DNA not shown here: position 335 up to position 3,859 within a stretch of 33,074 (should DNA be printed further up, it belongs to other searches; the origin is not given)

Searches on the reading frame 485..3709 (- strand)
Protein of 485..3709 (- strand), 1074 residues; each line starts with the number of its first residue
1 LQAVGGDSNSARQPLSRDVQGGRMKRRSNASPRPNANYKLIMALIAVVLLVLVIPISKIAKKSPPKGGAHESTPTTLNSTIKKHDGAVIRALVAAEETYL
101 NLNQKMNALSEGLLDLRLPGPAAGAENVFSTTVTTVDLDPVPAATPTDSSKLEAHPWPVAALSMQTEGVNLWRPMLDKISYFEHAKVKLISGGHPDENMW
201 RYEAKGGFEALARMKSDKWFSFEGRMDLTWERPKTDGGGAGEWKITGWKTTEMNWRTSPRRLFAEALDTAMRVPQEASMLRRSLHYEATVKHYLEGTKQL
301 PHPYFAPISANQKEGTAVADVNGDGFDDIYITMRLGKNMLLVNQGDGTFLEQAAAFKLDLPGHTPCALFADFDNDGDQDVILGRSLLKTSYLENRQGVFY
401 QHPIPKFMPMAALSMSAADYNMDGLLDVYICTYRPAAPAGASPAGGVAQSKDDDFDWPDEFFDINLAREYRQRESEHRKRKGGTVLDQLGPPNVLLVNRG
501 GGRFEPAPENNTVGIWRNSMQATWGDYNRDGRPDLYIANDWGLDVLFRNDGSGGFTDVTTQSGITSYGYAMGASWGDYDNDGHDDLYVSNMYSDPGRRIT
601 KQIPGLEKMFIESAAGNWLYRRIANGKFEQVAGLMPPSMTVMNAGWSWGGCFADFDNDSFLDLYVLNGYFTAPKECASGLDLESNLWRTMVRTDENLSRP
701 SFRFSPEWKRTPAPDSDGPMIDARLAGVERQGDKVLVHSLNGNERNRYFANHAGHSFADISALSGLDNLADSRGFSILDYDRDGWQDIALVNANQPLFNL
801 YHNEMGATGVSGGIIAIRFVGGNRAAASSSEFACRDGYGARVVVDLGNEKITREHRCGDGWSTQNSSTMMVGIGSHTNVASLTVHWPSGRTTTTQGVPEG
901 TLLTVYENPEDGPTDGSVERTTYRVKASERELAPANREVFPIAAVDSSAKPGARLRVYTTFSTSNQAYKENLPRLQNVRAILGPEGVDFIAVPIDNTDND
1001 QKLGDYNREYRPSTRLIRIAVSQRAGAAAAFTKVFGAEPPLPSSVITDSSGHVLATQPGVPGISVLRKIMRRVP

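Call 9: search_protein_families(library=pfam, proteins=[window:485-3709:-], max_evalue=0.01)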
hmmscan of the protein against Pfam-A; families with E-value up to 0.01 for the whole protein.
window:485-3709:- (1074 aa): 3 families
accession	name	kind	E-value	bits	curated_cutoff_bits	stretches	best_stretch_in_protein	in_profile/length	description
PF13517.12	FG-GAP_3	-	1.1e-40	138.4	26.9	4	526-588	1-61/61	FG-GAP-like repeat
PF01839.29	FG-GAP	-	6.2e-22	77.5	22.1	2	316-332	5-21/37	FG-GAP repeat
PF07593.17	UnbV_ASPIC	-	2e-14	53.7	23.4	1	837-903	1-67/68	ASPIC and UnbV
